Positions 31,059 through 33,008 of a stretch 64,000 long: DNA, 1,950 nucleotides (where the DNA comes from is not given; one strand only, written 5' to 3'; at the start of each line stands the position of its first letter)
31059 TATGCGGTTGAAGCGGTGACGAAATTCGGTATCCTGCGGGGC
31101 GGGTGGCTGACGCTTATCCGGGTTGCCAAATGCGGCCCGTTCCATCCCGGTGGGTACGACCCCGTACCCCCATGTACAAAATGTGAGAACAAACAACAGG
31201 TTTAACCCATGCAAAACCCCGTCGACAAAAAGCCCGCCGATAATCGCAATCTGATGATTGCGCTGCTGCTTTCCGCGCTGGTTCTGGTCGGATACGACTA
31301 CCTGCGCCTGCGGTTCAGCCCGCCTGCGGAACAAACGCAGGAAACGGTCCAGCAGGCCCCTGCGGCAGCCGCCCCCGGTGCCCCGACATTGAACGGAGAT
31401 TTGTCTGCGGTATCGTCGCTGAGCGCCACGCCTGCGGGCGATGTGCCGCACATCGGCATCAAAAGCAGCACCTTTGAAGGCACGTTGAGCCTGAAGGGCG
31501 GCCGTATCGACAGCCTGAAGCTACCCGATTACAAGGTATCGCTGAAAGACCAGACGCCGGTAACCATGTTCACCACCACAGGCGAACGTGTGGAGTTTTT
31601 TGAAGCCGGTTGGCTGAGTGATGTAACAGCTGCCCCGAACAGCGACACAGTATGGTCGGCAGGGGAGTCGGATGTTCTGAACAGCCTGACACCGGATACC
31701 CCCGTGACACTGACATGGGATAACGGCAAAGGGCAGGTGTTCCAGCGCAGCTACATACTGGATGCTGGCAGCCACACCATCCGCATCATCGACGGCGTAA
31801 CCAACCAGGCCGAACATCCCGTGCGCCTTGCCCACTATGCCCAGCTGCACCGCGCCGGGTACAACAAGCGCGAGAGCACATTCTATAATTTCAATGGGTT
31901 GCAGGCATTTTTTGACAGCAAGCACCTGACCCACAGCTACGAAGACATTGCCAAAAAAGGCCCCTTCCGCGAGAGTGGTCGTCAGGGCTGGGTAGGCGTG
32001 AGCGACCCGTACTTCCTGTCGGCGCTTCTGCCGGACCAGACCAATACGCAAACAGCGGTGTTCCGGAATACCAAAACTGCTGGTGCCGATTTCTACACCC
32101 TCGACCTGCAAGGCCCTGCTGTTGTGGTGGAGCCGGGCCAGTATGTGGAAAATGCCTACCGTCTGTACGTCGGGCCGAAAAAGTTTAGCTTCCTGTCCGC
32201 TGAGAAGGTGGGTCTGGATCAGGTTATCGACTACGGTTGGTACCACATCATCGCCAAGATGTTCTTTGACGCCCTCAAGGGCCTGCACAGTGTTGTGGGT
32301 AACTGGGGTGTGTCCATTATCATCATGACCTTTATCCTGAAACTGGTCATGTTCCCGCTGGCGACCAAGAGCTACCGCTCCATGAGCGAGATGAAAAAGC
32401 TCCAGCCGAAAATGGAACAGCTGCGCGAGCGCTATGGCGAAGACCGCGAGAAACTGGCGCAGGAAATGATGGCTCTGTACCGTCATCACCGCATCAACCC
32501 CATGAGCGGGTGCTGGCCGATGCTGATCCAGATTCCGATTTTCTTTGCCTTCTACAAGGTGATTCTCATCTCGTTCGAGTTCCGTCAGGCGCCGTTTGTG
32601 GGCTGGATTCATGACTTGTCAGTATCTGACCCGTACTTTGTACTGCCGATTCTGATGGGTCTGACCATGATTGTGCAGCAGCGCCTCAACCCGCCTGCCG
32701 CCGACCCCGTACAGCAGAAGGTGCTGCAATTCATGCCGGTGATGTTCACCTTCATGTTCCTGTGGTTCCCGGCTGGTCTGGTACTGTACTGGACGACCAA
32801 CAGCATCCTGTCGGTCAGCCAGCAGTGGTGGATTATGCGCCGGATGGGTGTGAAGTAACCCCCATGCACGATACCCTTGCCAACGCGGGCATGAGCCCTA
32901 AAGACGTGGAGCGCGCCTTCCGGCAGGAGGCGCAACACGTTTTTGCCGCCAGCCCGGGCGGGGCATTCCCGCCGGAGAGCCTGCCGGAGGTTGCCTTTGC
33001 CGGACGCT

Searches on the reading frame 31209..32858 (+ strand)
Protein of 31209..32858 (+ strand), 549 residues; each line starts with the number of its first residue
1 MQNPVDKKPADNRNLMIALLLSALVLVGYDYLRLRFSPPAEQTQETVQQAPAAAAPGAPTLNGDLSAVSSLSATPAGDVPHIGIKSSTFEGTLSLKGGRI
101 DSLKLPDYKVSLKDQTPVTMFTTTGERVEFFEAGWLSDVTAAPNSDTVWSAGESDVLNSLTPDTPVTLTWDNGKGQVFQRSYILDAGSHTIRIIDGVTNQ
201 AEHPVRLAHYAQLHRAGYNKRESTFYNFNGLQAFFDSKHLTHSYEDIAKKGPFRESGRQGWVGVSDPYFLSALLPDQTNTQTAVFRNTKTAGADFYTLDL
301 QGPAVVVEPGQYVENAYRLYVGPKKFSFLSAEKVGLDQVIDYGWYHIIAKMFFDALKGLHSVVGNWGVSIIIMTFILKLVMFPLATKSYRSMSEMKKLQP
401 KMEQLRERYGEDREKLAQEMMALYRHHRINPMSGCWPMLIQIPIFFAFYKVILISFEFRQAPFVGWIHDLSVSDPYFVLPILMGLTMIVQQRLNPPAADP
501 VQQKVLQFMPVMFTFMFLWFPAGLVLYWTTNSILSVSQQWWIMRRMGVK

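Call 51: search_protein_families(library=pfam, max_evalue=0.00001, proteins=[window:31209-32858:+])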
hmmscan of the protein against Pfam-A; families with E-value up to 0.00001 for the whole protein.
window:31209-32858:+ (549 aa): 2 families
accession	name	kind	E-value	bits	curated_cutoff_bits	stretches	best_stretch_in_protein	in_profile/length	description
PF14849.12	YidC_periplas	-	1.2e-64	219.4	24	1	82-353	2-281/283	YidC periplasmic domain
PF02096.25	60KD_IMP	-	1.9e-64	217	35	1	366-544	1-163/163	60Kd inner membrane protein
